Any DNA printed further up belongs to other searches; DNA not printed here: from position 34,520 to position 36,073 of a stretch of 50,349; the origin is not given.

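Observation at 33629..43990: GC-rich ~10-kb island encoding a translationally coupled, inner-core-like glycan assembly operon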

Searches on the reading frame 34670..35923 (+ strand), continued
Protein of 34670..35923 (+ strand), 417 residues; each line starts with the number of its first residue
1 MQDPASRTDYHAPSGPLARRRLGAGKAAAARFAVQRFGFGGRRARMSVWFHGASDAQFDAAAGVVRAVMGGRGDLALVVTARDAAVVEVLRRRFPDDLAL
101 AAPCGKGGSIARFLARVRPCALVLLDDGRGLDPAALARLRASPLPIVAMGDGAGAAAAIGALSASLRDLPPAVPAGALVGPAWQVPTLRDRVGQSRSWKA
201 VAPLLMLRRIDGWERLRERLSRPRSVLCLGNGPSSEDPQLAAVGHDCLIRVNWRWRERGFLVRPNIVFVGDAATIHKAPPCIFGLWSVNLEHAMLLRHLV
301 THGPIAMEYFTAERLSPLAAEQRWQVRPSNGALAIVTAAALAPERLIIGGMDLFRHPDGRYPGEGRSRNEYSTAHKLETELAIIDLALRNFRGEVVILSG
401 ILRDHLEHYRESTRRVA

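Call 35: list_cluster_members(proteins=[P0033, P0046, P0060, P0058, P0065, P0068, P0095, P0103, P0120, P0003])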
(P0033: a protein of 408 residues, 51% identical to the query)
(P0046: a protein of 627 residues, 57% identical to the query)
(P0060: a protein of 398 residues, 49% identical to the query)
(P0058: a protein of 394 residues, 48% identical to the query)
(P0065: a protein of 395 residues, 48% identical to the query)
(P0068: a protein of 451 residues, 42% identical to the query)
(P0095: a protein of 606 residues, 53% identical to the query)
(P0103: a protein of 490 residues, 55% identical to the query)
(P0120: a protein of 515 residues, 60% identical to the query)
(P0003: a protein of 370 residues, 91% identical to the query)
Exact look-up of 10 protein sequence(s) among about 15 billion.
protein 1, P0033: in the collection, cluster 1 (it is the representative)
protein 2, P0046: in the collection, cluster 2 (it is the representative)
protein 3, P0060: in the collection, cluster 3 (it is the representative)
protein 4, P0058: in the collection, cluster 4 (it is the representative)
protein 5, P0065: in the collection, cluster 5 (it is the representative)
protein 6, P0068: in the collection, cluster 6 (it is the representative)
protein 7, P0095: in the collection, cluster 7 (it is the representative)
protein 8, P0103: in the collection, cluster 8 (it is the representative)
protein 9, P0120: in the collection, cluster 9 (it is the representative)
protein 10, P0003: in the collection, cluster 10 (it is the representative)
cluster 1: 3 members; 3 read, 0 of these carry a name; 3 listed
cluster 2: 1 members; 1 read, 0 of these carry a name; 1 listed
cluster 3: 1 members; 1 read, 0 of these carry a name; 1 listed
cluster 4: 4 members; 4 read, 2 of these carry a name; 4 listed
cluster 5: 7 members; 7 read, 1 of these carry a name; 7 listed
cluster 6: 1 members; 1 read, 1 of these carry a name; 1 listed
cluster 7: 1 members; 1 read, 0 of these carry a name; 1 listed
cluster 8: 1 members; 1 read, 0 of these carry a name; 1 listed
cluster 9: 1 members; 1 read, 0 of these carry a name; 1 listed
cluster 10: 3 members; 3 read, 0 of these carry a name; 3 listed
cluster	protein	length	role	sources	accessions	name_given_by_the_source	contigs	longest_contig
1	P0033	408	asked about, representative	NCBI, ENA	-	-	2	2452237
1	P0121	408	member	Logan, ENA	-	-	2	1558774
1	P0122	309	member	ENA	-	-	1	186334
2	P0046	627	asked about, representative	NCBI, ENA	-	-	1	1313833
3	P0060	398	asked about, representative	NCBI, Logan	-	-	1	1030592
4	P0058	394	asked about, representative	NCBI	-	-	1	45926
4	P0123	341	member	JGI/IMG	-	hypothetical protein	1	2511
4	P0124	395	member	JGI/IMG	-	hypothetical protein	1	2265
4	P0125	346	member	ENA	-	-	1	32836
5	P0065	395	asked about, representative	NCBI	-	-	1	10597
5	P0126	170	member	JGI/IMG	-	hypothetical protein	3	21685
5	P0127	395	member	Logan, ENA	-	-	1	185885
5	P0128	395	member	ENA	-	-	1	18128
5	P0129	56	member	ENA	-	-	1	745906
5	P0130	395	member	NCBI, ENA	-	-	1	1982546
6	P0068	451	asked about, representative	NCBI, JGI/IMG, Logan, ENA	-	hypothetical protein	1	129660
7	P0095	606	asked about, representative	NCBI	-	-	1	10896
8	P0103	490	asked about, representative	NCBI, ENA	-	-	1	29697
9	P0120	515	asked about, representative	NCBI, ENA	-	-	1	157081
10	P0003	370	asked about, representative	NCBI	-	-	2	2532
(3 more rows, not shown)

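Call 42: find_encoding_contigs(protein=P0046, flank=10000, max_places=2)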
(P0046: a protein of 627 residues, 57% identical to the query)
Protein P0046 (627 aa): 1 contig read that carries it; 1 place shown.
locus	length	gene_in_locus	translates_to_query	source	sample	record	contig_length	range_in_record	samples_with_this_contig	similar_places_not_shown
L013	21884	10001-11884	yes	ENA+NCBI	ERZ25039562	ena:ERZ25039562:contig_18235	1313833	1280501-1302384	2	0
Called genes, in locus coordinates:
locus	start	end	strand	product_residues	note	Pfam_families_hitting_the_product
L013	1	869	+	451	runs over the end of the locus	PF01546:Peptidase_M20, PF07687:M20_dimer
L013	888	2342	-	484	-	PF07732:Cu-oxidase_3, PF00394:Cu-oxidase, PF07731:Cu-oxidase_2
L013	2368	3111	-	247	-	PF25954:Beta-barrel_RND_2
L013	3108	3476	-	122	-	-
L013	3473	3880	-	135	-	PF00873:ACR_tran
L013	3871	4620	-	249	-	PF00873:ACR_tran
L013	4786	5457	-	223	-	PF00873:ACR_tran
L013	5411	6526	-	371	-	PF00873:ACR_tran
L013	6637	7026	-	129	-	PF02321:OEP (weak)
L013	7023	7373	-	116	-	-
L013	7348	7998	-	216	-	PF02321:OEP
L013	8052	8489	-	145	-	PF03551:PadR, PF13601:HTH_34 (faint)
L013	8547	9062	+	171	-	PF00132:Hexapep, PF14602:Hexapep_2 (weak)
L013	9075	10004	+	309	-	PF13469:Sulfotransfer_3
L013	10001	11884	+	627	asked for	PF04413:Glycos_transf_N (weak)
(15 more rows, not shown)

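Call 43: find_encoding_contigs(protein=P0085, flank=10000, max_places=2)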
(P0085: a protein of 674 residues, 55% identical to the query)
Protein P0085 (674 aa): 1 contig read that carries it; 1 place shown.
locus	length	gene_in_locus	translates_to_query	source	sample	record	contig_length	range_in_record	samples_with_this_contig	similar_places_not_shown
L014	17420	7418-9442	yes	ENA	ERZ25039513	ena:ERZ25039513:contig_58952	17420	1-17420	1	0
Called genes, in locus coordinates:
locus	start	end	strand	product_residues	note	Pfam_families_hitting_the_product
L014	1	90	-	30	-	?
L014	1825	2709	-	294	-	PF01040:UbiA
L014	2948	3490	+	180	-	PF03729:DUF308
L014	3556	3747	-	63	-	-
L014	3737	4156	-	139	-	-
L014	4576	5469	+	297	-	-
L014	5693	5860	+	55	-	-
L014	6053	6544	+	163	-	-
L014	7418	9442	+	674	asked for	PF13439:Glyco_transf_4, PF13579:Glyco_trans_4_4, PF20706:GT4-conflict (weak), PF00534:Glycos_transf_1, PF13692:Glyco_trans_1_4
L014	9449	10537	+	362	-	PF13692:Glyco_trans_1_4, PF00534:Glycos_transf_1 (weak)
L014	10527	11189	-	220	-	PF13649:Methyltransf_25 (weak), PF08241:Methyltransf_11, PF13847:Methyltransf_31 (weak)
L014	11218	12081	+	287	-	PF13469:Sulfotransfer_3, PF00685:Sulfotransfer_1 (weak)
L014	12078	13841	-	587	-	PF00664:ABC_membrane, PF00005:ABC_tran, PF02463:SMC_N (faint), PF13304:AAA_21 (faint)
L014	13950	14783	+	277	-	PF00535:Glycos_transf_2, PF10111:Glyco_tranf_2_2 (weak), PF13641:Glyco_tranf_2_3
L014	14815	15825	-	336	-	PF00535:Glycos_transf_2, PF10111:Glyco_tranf_2_2 (weak), PF13641:Glyco_tranf_2_3, PF13632:Glyco_trans_2_3 (faint)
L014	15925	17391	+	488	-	PF00890:FAD_binding_2 (faint), PF01266:DAO (faint), PF01494:FAD_binding_3 (faint), PF12831:FAD_oxidored (faint), PF13450:NAD_binding_8, PF01593:Amino_oxidase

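Call 44: find_encoding_contigs(protein=P0086, flank=10000, max_places=1)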
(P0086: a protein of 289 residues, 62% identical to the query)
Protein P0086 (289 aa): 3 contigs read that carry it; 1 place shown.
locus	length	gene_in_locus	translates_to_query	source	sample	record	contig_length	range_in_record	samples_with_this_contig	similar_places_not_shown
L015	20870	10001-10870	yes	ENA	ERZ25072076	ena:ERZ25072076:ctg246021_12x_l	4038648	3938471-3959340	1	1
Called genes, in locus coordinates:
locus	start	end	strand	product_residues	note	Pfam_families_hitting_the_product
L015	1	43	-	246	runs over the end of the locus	PF14329:DUF4386 (faint)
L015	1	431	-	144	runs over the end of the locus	-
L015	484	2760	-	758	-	PF02653:BPD_transp_2, PF13407:Peripla_BP_4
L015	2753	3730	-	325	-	PF02653:BPD_transp_2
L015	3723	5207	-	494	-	PF00005:ABC_tran, PF13555:AAA_29 (faint), PF13304:AAA_21 (faint), PF00005:ABC_tran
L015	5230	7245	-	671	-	PF20736:Glyco_hydro127M (faint)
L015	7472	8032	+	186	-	-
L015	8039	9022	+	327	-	PF01208:URO-D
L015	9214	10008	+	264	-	PF00535:Glycos_transf_2, PF10111:Glyco_tranf_2_2 (faint), PF13641:Glyco_tranf_2_3, PF13632:Glyco_trans_2_3 (weak)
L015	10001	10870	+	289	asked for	-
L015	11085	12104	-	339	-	PF01548:DEDD_Tnp_IS110, PF02371:Transposase_20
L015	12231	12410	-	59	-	-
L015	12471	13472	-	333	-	PF00389:2-Hacid_dh, PF02826:2-Hacid_dh_C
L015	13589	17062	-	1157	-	PF13620:CarboxypepD_reg, PF25183:OMP_b-brl_4, PF00593:TonB_dep_Rec_b-barrel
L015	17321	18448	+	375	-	PF01546:Peptidase_M20, PF07687:M20_dimer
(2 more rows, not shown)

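Call 45: find_encoding_contigs(protein=P0100, flank=10000, max_places=1)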
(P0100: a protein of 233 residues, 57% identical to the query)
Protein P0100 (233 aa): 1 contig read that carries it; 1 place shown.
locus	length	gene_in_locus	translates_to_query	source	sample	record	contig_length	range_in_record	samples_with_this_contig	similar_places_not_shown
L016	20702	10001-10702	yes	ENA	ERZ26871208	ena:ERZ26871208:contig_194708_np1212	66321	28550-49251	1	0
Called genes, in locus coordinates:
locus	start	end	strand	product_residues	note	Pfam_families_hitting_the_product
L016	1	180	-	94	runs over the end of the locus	-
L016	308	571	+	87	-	-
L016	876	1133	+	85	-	PF00027:cNMP_binding (weak)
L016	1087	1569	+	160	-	PF01047:MarR (faint), PF12802:MarR_2 (faint), PF13545:HTH_Crp_2, PF00325:Crp (faint)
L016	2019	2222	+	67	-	PF00313:CSD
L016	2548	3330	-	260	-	PF01261:AP_endonuc_2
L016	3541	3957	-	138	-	PF22725:GFO_IDH_MocA_C3, PF02894:GFO_IDH_MocA_C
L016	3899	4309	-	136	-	PF01408:GFO_IDH_MocA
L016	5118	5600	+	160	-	PF22640:ManC_GMP_beta-helix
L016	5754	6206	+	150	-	PF13641:Glyco_tranf_2_3, PF00535:Glycos_transf_2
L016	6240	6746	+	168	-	-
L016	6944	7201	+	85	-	-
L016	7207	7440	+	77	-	-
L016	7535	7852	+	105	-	PF11004:Kdo_hydroxy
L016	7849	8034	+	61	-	-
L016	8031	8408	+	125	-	-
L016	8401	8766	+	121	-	-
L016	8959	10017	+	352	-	-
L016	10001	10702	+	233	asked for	-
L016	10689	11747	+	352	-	PF01075:Glyco_transf_9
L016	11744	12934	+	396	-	PF20706:GT4-conflict, PF13439:Glyco_transf_4, PF13579:Glyco_trans_4_4, PF00534:Glycos_transf_1, PF13692:Glyco_trans_1_4, PF13524:Glyco_trans_1_2 (weak)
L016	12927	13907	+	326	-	PF01073:3Beta_HSD, PF01370:Epimerase, PF02719:Polysacc_synt_2, PF04321:RmlD_sub_bind (weak), PF05368:NmrA (weak), PF07993:NAD_binding_4, PF13460:NAD_binding_10, PF16363:GDP_Man_Dehyd, +1 more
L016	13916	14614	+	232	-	PF00483:NTP_transferase, PF12804:NTP_transf_3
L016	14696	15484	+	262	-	PF01370:Epimerase, PF16363:GDP_Man_Dehyd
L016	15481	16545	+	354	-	PF13692:Glyco_trans_1_4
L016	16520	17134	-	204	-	PF08241:Methyltransf_11, PF13649:Methyltransf_25 (weak), PF13847:Methyltransf_31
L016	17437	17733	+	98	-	PF00076:RRM_1, PF13893:RRM_5 (weak)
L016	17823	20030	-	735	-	PF00141:peroxidase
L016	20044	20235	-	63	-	-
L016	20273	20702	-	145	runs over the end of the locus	PF01475:FUR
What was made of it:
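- A KdoO fragment lies upstream in L016 (call 45).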

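Call 46: find_encoding_contigs(protein=P0033, flank=10000, max_places=1)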
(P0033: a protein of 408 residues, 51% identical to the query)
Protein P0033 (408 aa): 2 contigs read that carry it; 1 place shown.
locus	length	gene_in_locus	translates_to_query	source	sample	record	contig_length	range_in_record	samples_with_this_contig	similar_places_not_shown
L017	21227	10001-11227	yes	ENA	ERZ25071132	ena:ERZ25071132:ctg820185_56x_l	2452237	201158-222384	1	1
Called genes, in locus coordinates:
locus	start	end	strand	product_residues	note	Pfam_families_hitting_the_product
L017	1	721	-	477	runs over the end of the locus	PF01225:Mur_ligase, PF08245:Mur_ligase_M, PF02875:Mur_ligase_C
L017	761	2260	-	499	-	PF01225:Mur_ligase, PF08245:Mur_ligase_M, PF02875:Mur_ligase_C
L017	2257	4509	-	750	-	PF03717:PBP_dimer, PF00905:Transpeptidase, PF03793:PASTA (weak)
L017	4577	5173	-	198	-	-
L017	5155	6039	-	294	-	PF01795:Methyltransf_5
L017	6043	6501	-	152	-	PF02381:MraZ (weak)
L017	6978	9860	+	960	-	PF00069:Pkinase, PF07714:PK_Tyr_Ser-Thr, PF00930:DPPIV_N (faint), PF07676:PD40 (faint), PF26550:Tricorn_2nd (faint), PF26549:Tricorn_N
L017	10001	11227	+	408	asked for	PF04413:Glycos_transf_N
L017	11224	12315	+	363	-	PF20706:GT4-conflict, PF13439:Glyco_transf_4, PF00534:Glycos_transf_1, PF13692:Glyco_trans_1_4, PF13524:Glyco_trans_1_2 (weak)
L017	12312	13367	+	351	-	PF13524:Glyco_trans_1_2, PF13692:Glyco_trans_1_4, PF00534:Glycos_transf_1 (weak)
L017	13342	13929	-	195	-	PF08241:Methyltransf_11, PF13847:Methyltransf_31 (weak)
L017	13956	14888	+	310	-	PF00685:Sulfotransfer_1 (faint), PF13469:Sulfotransfer_3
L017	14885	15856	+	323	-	PF13524:Glyco_trans_1_2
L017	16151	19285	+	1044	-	PF00873:ACR_tran, PF03176:MMPL (weak)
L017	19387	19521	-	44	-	-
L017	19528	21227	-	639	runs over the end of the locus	-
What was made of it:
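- L014 and L017 lack GT9 (calls 43, 46), so the conserved chemistry need not involve heptose. The invariant core (CstII-like domain, GT4, G8-type GT, methyltransferase, sulfotransferase) needs no GT9 (calls 43, 46).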

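Call 65: search_protein_families(library=pfam, alignment_id=A4, max_evalue=0.001)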
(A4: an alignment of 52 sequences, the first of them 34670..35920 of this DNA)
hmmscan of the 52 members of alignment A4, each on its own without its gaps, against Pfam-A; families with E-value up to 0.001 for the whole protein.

A. member 1, window:34670-35920:+ (417 aa): 1 family
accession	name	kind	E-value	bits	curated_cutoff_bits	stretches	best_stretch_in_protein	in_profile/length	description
PF04413.22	Glycos_transf_N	-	7.6e-08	32.6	23.9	1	35-126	5-98/179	3-Deoxy-D-manno-octulosonic-acid transferase (kdotransferase)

B. families by the number of members that match (of 52 scanned): 10 families
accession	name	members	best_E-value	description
PF04413.22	Glycos_transf_N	35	1.9e-29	3-Deoxy-D-manno-octulosonic-acid transferase (kdotransferase)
PF00534.26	Glycos_transf_1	4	1.5e-21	Glycosyl transferases group 1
PF06258.17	Mito_fiss_Elm1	2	5e-57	Mitochondrial fission ELM1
PF06002.17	CST-I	2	2.8e-05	Alpha-2,3-sialyltransferase (CST-I)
PF13692.12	Glyco_trans_1_4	1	1.3e-25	Glycosyl transferases group 1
PF13524.12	Glyco_trans_1_2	1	5.8e-18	Glycosyl transferase-like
PF13439.12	Glyco_transf_4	1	2.5e-14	Glycosyltransferase Family 4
PF13469.12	Sulfotransfer_3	1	2.6e-11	Sulfotransferase family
PF04230.19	PS_pyruv_trans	1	7.3e-05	Polysaccharide pyruvyl transferase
PF21016.3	RlmN_N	1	0.00018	Ribosomal RNA large subunit methyltransferase N-terminal domain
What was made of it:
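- On GT42 sialyltransferases (CstII, Cst-I): Only 2 of 52 relatives reach 2.8e-5 (call 65).
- Two relatives hit Pfam CST-I at 2.8e-5 (call 65). 35 of 52 family members carry a WaaA N-domain (call 65).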

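Call 72: find_encoding_contigs(protein=window:34670-35923:+, flank=10000, max_places=3)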
Protein window:34670-35923:+ (417 aa): 2 contigs read that carry it; 2 places shown.
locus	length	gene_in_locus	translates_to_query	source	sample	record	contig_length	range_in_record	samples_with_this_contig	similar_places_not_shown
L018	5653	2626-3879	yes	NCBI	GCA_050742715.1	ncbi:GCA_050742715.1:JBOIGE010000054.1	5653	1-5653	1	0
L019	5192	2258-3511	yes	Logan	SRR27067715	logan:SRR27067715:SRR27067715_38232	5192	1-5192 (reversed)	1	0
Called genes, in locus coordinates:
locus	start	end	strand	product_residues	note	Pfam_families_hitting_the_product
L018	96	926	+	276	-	-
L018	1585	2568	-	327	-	PF13469:Sulfotransfer_3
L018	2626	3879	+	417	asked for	PF04413:Glycos_transf_N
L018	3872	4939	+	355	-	PF01075:Glyco_transf_9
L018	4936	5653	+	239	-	PF01075:Glyco_transf_9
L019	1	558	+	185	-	?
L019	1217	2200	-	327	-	PF13469:Sulfotransfer_3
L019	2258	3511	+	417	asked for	PF04413:Glycos_transf_N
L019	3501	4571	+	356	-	PF01075:Glyco_transf_9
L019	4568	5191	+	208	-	?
